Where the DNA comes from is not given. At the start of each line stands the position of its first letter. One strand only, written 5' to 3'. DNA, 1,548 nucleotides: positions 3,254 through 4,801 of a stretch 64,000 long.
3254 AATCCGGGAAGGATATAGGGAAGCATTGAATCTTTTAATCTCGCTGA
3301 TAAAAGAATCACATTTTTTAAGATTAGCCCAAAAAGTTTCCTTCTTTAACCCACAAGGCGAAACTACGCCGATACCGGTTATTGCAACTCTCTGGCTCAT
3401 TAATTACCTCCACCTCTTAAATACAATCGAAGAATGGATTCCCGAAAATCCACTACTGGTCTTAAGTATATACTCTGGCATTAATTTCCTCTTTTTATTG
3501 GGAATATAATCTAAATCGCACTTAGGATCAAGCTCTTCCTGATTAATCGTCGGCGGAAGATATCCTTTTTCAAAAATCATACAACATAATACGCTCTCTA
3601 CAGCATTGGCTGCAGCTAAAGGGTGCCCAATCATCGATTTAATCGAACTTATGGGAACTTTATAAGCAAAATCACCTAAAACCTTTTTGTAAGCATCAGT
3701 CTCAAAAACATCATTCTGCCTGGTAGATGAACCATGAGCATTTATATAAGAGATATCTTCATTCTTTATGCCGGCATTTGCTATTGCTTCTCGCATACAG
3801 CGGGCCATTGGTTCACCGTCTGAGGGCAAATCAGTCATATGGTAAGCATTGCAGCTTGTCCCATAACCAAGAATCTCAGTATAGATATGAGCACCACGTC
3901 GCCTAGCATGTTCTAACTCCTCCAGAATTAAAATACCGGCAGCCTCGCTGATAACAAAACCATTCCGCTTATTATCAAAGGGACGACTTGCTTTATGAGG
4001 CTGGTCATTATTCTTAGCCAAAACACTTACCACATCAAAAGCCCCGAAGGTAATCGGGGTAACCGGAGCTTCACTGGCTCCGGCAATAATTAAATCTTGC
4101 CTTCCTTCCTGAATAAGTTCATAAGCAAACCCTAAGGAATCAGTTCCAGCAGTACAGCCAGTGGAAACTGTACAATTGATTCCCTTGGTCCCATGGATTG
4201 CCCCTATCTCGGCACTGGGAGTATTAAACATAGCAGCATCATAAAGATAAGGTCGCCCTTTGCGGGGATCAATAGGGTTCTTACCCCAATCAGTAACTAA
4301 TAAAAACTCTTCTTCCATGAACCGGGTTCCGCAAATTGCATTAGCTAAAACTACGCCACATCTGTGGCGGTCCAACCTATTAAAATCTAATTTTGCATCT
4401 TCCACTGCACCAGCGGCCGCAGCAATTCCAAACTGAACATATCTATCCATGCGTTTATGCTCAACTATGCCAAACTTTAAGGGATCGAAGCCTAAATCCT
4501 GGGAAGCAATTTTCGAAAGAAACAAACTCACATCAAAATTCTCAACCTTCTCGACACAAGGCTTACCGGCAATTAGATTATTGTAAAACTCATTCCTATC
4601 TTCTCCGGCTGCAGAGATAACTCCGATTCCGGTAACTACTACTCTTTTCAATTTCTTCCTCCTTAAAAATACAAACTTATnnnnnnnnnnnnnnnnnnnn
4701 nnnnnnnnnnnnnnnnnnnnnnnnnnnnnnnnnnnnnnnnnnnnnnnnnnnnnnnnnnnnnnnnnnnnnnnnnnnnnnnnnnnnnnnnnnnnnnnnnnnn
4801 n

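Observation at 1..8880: Twelve-gene aromatic (type II) polyketide synthase operon in an apparently non-actinomycete genome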

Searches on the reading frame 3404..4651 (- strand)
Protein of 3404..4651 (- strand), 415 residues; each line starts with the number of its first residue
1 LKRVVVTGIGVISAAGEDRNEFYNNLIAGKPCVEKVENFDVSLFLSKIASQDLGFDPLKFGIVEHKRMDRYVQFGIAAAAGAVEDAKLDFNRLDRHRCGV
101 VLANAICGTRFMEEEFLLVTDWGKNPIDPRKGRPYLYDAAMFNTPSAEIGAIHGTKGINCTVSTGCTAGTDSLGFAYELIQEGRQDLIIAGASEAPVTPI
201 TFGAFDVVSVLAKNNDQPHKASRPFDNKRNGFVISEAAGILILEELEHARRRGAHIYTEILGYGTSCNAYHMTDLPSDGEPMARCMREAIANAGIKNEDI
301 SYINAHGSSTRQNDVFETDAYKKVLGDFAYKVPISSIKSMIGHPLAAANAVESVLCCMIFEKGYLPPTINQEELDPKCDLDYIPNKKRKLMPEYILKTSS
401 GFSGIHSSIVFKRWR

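Call 3: search_protein_families(library=pfam, proteins=[window:3404-4651:-], max_evalue=0.01)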
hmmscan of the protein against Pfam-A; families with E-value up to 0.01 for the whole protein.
window:3404-4651:- (415 aa): 2 families
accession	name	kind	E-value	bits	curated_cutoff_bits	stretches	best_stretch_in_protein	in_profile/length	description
PF00109.32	ketoacyl-synt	-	2.2e-41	142.6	20.8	1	1-249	1-252/252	Beta-ketoacyl synthase, N-terminal domain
PF02801.28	Ketoacyl-synt_C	-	3.1e-33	114.7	20.8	1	257-371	1-118/119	Beta-ketoacyl synthase, C-terminal domain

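Call 5: search_protein_families(library=ncbifam, proteins=[window:3404-4651:-], max_evalue=0.01)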
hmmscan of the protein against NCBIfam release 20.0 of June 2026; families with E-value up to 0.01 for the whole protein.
window:3404-4651:- (415 aa): 25 families
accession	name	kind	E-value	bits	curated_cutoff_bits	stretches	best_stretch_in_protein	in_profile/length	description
TIGR03150.1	fabF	equivalog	8.1e-133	443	493.75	1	2-412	1-407/407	beta-ketoacyl-ACP synthase II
NF005589.0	PRK07314.1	subfamily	3.7e-129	431.1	387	1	1-414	3-412/413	beta-ketoacyl-ACP synthase II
NF004970.0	PRK06333.1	subfamily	7.7e-108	361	525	1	1-414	3-422/424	beta-ketoacyl-ACP synthase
NF006274.0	PRK08439.1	equivalog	2.3e-106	356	621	1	1-413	1-405/406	beta-ketoacyl-ACP synthase II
NF006434.0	PRK08722.1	equivalog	3.6e-93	312.7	759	1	2-413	4-413/414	beta-ketoacyl-ACP synthase II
NF006587.0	PRK09116.1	equivalog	2.7e-90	303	470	1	1-415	1-408/408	beta-ketoacyl-ACP synthase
NF005076.0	PRK06501.1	equivalog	5.2e-81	272.7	629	1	4-412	13-421/425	beta-ketoacyl-ACP synthase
NF005935.0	PRK07967.1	equivalog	3.5e-78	263.3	630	1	1-414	1-404/406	beta-ketoacyl-ACP synthase I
NF005916.1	PRK07910.1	equivalog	1.5e-63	215.2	560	1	3-413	13-417/418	KasA/KasB family beta-ketoacyl-ACP synthase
NF004618.0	PRK05952.1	equivalog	1e-60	205.7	455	1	3-413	3-382/384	beta-ketoacyl-ACP synthase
NF005490.0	PRK07103.1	equivalog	1.5e-57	195.6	445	1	1-413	3-412/414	polyketide beta-ketoacyl:acyl carrier protein synthase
NF006618.0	PRK09185.1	subfamily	8.5e-54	183.1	407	1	1-413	2-392/394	beta-ketoacyl-ACP synthase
NF058662.1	cispenta_AmcF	equivalog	4.1e-47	161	325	1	4-412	2-368/369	cispentacin biosynthesis acyltransferase subunit AmcF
NF045894.1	PKS_plus_SDR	equivalog_domain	6.8e-27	93.5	1740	1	9-381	30-386/1515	type I polyketide synthase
TIGR02813.1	omega_3_PfaA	subfamily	4.5e-24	83.3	1010.1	1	155-384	195-422/2582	polyketide-type polyunsaturated fatty acid synthase PfaA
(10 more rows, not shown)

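Call 7: search_solved_structures(query=window:3404-4651:-, max_evalue=1e-20)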
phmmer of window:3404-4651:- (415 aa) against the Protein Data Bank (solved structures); distinct sequences matched with E-value up to 1e-20: 78 (the best 60 are shown).
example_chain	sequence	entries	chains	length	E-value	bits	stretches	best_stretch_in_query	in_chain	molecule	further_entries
6smo_B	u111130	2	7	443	8.9e-108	363.8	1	2-412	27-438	PKS_KS domain-containing protein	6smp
1tqy_A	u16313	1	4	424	6e-103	347.9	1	2-412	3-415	Actinorhodin polyketide putative beta-ketoacyl synthase 1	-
4ls5_A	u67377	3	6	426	1.4e-98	333.5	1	2-414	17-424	3-oxoacyl-[acyl-carrier-protein] synthase 2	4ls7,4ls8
4ls6_A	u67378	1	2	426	5.2e-98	331.6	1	2-414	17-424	3-oxoacyl-[acyl-carrier-protein] synthase 2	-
1e5m_A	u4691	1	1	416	4.9e-94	318.6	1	2-414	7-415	BETA KETOACYL ACYL CARRIER PROTEIN SYNTHASE II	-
1j3n_A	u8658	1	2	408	8.2e-93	314.5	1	1-413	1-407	3-oxoacyl-(acyl-carrier protein) synthase II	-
4r8e_A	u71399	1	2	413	2.2e-91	309.8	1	2-413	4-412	3-oxoacyl-[acyl-carrier-protein] synthase 2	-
6okg_A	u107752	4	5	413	1.2e-89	304.1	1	2-413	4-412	3-oxoacyl-[acyl-carrier-protein] synthase 2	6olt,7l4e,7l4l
1b3n_A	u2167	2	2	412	1.2e-89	304.1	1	2-413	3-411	PROTEIN (KETOACYL ACYL CARRIER PROTEIN SYNTHASE 2) | BETA-KETOACYL ACP SYNTHASE II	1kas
2gfw_A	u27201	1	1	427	1.4e-89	303.9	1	2-413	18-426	3-oxoacyl-[acyl-carrier-protein] synthase 2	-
4qav_A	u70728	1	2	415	5.7e-89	301.9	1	2-415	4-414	3-oxoacyl-[acyl-carrier-protein] synthase 2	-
2gfy_A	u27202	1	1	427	9.7e-89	301.1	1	2-413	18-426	3-oxoacyl-[acyl-carrier-protein] synthase 2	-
3hnz_A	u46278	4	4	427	2.5e-88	299.8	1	2-413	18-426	3-oxoacyl-[acyl-carrier-protein] synthase 2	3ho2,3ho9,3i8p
5sxo_A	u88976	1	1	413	2.5e-88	299.7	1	2-413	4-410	3-oxoacyl-[acyl-carrier-protein] synthase 2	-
9lpl_A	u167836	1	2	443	5e-88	298.7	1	2-413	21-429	3-oxoacyl-[acyl-carrier-protein] synthase 2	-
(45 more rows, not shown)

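Call 9: find_encoding_contigs(protein=window:3404-4651:-, flank=10000, max_places=6)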
Protein window:3404-4651:- (415 aa): 4 contigs read that carry it; 4 places shown.
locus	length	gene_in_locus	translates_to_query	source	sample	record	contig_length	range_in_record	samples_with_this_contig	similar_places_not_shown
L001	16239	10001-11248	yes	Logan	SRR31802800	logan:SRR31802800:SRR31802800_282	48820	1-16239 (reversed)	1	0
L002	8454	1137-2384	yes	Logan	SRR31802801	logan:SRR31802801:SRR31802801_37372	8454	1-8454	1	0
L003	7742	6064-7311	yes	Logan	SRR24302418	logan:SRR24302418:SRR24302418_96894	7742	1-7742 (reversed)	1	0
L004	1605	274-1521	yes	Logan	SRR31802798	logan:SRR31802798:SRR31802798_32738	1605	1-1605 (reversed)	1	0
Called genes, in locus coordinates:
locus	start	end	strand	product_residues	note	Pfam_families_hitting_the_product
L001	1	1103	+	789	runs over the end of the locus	PF14559:TPR_19 (faint), PF12969:DUF3857, PF04473:DUF553 (weak), PF01841:Transglut_core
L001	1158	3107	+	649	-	-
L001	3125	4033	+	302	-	PF00025:Arf (weak), PF01926:MMR_HSR1, PF02421:FeoB_N, PF03193:RsgA_GTPase (faint), PF04548:AIG1 (weak), PF00009:GTP_EFTU, PF00350:Dynamin_N (weak), PF07650:KH_2, +1 more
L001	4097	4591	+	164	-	PF00881:Nitroreductase, PF14512:TM1586_NiRdase (weak), PF00881:Nitroreductase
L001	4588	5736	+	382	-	PF05958:tRNA_U5-meth_tr, PF13649:Methyltransf_25 (faint), PF02475:TRM5-TYW2_MTfase (weak), PF03602:Cons_hypoth95 (weak), PF05175:MTS (weak), PF09445:Methyltransf_15 (weak), PF13847:Methyltransf_31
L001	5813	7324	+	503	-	PF00501:AMP-binding, PF13193:AMP-binding_C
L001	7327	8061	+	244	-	PF01048:PNP_UDP_1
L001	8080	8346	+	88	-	PF11084:DUF2621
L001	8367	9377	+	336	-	PF02558:ApbA, PF03807:F420_oxidored (faint), PF08546:ApbA_C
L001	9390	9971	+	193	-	-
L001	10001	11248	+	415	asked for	PF00109:ketoacyl-synt, PF02801:Ketoacyl-synt_C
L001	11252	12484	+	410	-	PF00109:ketoacyl-synt, PF02801:Ketoacyl-synt_C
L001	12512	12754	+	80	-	PF23297:ACP_SdgA_C (weak), PF00550:PP-binding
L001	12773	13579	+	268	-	PF04199:Cyclase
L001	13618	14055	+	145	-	PF10604:Polyketide_cyc2 (weak), PF03364:Polyketide_cyc (weak)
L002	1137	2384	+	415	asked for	PF00109:ketoacyl-synt, PF02801:Ketoacyl-synt_C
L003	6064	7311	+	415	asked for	PF00109:ketoacyl-synt, PF02801:Ketoacyl-synt_C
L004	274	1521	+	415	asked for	PF00109:ketoacyl-synt, PF02801:Ketoacyl-synt_C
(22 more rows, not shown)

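Call 10: find_homologous_proteins(query=window:3404-4651:-, max_evalue=1e-30)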
Query window:3404-4651:- (415 aa): 7999 proteins with E <= 1e-30 among 8000 candidates; the best 120 are listed.
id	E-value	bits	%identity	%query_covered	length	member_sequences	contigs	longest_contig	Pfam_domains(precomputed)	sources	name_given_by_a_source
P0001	2.8e-264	894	91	100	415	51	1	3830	PF00109.33,PF02801.29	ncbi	-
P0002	4.7e-248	841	86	100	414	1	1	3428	PF00109.33,PF02801.29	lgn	-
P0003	5.6e-248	840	85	100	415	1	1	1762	PF00109.33,PF02801.29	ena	-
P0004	1.4e-247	839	86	100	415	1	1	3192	PF00109.33,PF02801.29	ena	-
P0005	1.6e-247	839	85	100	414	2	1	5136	PF00109.33,PF02801.29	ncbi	-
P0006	1.9e-247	839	85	100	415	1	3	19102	PF00109.33,PF02801.29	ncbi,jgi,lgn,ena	-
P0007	4.5e-247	837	86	100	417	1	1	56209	PF00109.33,PF02801.29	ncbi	ncbi:MAG: beta-ketoacyl-[acyl-carrier-protein] synthase family protein [Candidatus Omnitrophota bact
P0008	4.8e-247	837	86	100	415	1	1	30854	PF00109.33,PF02801.29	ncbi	-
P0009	5.0e-247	837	85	100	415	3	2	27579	PF00109.33,PF02801.29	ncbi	-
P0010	2.0e-246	835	85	100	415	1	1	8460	PF00109.33,PF02801.29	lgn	-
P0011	8.5e-246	833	85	100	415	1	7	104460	PF00109.33,PF02801.29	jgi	-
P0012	1.1e-245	833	85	100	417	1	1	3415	PF00109.33,PF02801.29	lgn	-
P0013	1.4e-245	833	84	100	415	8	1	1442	PF00109.33,PF02801.29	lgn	-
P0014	1.9e-245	832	84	100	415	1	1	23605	PF00109.33,PF02801.29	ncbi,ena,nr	ncbi:MAG: beta-ketoacyl-[acyl-carrier-protein] synthase family protein [Omnitrophica bacterium]|nr:b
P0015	5.9e-245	830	85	100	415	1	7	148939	PF00109.33,PF02801.29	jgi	-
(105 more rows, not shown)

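Call 18: find_related_loci(query=window:3404-4651:-, collection=genome_contigs, flank=10000)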
Query window:3404-4651:- (415 aa) in genome_contigs; peptide patterns used: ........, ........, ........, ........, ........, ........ (x = any residue, [..] = any of these).
91 stretches matched a pattern; 58 encode a relative of the query (tblastn E <= 1e-3); 57 distinct loci.
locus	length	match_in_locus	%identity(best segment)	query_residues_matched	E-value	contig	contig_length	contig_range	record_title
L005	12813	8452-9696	91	1-415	0e+0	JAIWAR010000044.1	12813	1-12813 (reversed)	MAG: Methanosarcinales archaeon isolate SFP3_US_05_3 NODE_1565_length_12813_cov_5.141968, whole genome shotgun sequence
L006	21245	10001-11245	92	1-415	0e+0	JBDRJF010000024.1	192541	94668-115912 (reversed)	MAG: Candidatus Omnitrophota bacterium isolate MEGAHIT-group-1.630 k141_10221546, whole genome shotgun sequence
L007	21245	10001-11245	90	1-415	0e+0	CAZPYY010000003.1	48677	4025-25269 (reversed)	MAG TPA_asm: uncultured Planctomycetia bacterium isolate binchicken_co330_156 genome assembly, contig: NODE_710_length_4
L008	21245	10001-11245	90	1-415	0e+0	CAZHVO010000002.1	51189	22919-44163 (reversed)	MAG TPA_asm: uncultured Planctomycetia bacterium isolate SRP178699_co2_518 genome assembly, contig: NODE_186_length_5118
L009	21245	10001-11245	90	1-415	0e+0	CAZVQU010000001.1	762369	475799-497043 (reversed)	MAG TPA_asm: uncultured Planctomycetia bacterium isolate SRP167671_co3_96 genome assembly, contig: NODE_2_length_762369_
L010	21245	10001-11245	88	1-415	0e+0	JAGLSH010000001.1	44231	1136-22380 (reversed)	MAG: Candidatus Omnitrophota bacterium isolate RS_9_46 ROV157_9.bin.46.fa_1, whole genome shotgun sequence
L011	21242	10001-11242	86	1-414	0e+0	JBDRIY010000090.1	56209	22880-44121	MAG: Candidatus Omnitrophota bacterium isolate MEGAHIT-group-1.613 k141_3202921, whole genome shotgun sequence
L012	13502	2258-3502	86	1-415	0e+0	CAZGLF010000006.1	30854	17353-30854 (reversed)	MAG TPA_asm: uncultured Planctomycetia bacterium isolate SRP141376_co2_388 genome assembly, contig: NODE_3208_length_308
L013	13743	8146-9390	84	1-415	0e+0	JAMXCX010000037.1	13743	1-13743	MAG: Candidatus Omnitrophota bacterium isolate MohnsGC05_bin006 NODE_37_length_13743_cov_18.653886, whole genome shotgun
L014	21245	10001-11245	84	1-415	0e+0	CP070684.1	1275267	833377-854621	MAG: Candidatus Omnitrophota bacterium isolate bin66 chromosome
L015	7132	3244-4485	85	1-414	0e+0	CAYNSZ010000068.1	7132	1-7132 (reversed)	MAG TPA_asm: uncultured Planctomycetia bacterium isolate SRP080215_co1_130 genome assembly, contig: NODE_16028_length_71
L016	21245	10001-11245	84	1-415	0e+0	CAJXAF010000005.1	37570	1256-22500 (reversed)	TPA_asm: uncultured bacterium isolate ERR599062_bin.151_MetaBAT_v2.12.1_MAG genome assembly, contig: NODE_808_length_375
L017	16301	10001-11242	84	1-414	0e+0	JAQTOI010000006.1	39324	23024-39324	MAG: Candidatus Omnitrophota bacterium isolate STA_84 NODE_1991_length_39324_cov_4.474781_Sandtown_A, whole genome shotg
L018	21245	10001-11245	84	1-415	0e+0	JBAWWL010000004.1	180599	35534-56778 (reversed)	MAG: Candidatus Omnitrophota bacterium isolate ELA036 MAG036_4, whole genome shotgun sequence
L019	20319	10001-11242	85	1-414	0e+0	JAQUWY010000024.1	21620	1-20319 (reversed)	MAG: Candidatus Omnitrophota bacterium isolate STD2_200 NODE_8820_length_21620_cov_5.666868_Sandtown_D2, whole genome sh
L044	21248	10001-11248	72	1-414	0e+0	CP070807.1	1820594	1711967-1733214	MAG: Candidatus Omnitrophota bacterium isolate bin1292 chromosome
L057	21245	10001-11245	51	2-413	3e-136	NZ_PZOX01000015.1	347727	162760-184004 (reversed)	Vitiosangium sp. GDMCC 1.1324 contig15, whole genome shotgun sequence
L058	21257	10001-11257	44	1-415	1e-114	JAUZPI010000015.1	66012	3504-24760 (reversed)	MAG: Bacillota bacterium isolate bin61(3d) FBKKOBCF_15, whole genome shotgun sequence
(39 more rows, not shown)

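Call 29: search_protein_families(library=pfam, proteins=[L058:8513-9145:-, L058:7789-8538:-, L058:6984-7787:-, L058:5857-6987:-, L058:12518-13054:+, L058:14370-14747:+, L058:14785-15108:+, L058:15105-16187:+, L058:16194-16922:+, L058:17437-18537:+], max_evalue=0.001)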
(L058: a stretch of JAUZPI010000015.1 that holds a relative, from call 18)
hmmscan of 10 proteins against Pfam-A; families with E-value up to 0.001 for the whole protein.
L058:8513-9145:- (210 aa): 1 family
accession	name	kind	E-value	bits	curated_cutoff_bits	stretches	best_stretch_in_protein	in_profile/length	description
PF00440.29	TetR_N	-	6e-17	61.6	24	1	7-52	1-46/47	Bacterial regulatory proteins, tetR family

L058:7789-8538:- (249 aa): 5 families
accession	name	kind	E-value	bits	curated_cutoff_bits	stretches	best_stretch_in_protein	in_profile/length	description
PF13437.12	HlyD_3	-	2.6e-14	54.3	22.2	1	132-235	1-96/106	HlyD family secretion protein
PF16576.10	HlyD_D23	-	5.8e-09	36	30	1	38-205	16-185/214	Barrel-sandwich domain of CusB or HlyD membrane-fusion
PF00364.28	Biotin_lipoyl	-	6e-08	32.9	22.1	1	130-160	40-72/73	Biotin-requiring enzyme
PF13533.13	Biotin_lipoyl_2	-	2.1e-05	24.7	29.8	0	43-73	2-32/32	Biotin-lipoyl like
PF12700.13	HlyD_2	-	0.00013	21.2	25.1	1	142-209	242-309/416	HlyD family secretion protein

L058:6984-7787:- (267 aa): 5 families
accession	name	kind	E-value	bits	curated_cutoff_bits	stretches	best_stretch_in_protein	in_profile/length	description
PF00005.33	ABC_tran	-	1.1e-33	117.2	25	1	24-167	2-137/137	ABC transporter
PF13304.12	AAA_21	-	2.9e-09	37.9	27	1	128-196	227-298/304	AAA domain, putative AbiEii toxin, Type IV TA system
PF02463.25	SMC_N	-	3.3e-05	23.9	40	1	35-207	26-208/220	RecF/RecN/SMC N terminal domain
PF13476.12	AAA_23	-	5.2e-05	24.4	27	1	25-63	14-50/201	AAA domain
PF13175.12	AAA_15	-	0.0001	22.5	32.1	0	156-196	328-369/374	AAA ATPase domain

L058:5857-6987:- (376 aa): 4 families
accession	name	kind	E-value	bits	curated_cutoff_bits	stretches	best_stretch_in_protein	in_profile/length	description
PF12698.13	ABC2_membrane_3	-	6.5e-53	180.5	31.6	1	24-369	4-347/347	ABC-2 family transporter protein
PF01061.29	ABC2_membrane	-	1e-30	107.3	26.9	1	179-340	46-210/211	ABC-2 type transporter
PF12679.13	ABC2_membrane_2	-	4.1e-21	75.9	27.2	1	7-374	1-281/283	ABC-2 family transporter protein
PF12730.13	ABC2_membrane_4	-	1.3e-05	25.7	27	1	188-300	56-176/179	ABC-2 family transporter protein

L058:12518-13054:+ (178 aa): 1 family
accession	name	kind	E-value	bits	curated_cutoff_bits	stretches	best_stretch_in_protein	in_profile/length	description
PF00550.31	PP-binding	-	4.9e-11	43.2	20.8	1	113-170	10-67/67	Phosphopantetheine attachment site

L058:14370-14747:+ (125 aa): 1 family
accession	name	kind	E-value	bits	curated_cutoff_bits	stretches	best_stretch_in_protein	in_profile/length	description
PF01648.25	ACPS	-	1.6e-08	35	25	1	9-102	2-100/111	4'-phosphopantetheinyl transferase superfamily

L058:14785-15108:+ (107 aa): 1 family
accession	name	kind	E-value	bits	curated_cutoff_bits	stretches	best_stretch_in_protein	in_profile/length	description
PF02627.25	CMD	-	1.6e-14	54.1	23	1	18-101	1-84/84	Carboxymuconolactone decarboxylase family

L058:15105-16187:+ (360 aa): 1 family
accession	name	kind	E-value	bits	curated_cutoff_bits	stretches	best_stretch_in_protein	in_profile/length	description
PF04015.17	DUF362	-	4.1e-45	154.7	24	1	33-224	1-198/200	Domain of unknown function (DUF362)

L058:16194-16922:+ (242 aa): 1 family
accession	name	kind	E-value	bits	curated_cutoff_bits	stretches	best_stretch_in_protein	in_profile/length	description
PF02596.20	DUF169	-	3.9e-35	122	27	1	11-210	1-207/209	Uncharacterised ArCR, COG2043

L058:17437-18537:+ (366 aa): 10 families
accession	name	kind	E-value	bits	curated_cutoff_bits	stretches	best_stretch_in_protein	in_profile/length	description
PF12146.15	Hydrolase_4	-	2.7e-17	63.3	27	2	152-262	5-115/239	Serine aminopeptidase, S33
PF06500.17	FrsA-like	-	9.6e-17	61.3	22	1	46-257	91-299/414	Esterase FrsA-like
PF01738.24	DLH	-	1.2e-14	54.9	21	1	138-345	1-186/217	Dienelactone hydrolase family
PF00326.27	Peptidase_S9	-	9.5e-12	45.3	22.6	1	176-332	12-171/213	Prolyl oligopeptidase family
PF05448.18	AXE1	-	1.3e-10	41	21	1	140-345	71-303/321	Acetyl xylan esterase (AXE1)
PF00561.26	Abhydrolase_1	-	1.4e-09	38.5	25.8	1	152-261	1-104/245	alpha/beta hydrolase fold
PF08840.17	BAAT_C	-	6.5e-09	36.6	20.9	1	210-326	8-134/210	BAAT / Acyl-CoA thioester hydrolase C terminal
PF02129.25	Peptidase_S15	-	7.3e-08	32.9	23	1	143-264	10-137/262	X-Pro dipeptidyl-peptidase (S15 family)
PF20434.5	BD-FAE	-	1.2e-07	32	26.8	0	146-244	8-109/215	BD-FAE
PF00756.26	Esterase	-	0.00012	22.4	22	0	213-260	104-152/251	Putative esterase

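Call 32: search_protein_representatives(protein=window:3404-4651:-)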
Query: 415 residues. Proteins with E-value up to 0.001 (for the whole library): 68764; up to 1e-10: 36678; up to 1e-30: 8021. The best 150 are listed.
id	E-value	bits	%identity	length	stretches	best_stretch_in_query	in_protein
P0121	2.8e-146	503.8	38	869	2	1-412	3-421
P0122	8.5e-125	433.1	51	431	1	2-411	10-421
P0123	1.6e-122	425.6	48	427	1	1-412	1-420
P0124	4.0e-122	424.3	33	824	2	2-414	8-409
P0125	3.1e-111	388.4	48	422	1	3-412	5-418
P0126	1.1e-109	383.3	45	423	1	1-414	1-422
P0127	2.1e-108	379.1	44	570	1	2-414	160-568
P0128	7.2e-107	374.0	47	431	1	2-412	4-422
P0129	1.3e-106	373.2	45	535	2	2-413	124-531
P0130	5.2e-106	371.2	47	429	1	1-413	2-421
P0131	5.5e-104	364.5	28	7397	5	133-379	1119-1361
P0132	3.1e-103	362.0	42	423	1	2-414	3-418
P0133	5.0e-102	358.1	42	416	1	2-414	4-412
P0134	1.3e-101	356.8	44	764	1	2-414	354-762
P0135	1.4e-101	356.6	36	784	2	2-413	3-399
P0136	2.6e-101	355.7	43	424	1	1-414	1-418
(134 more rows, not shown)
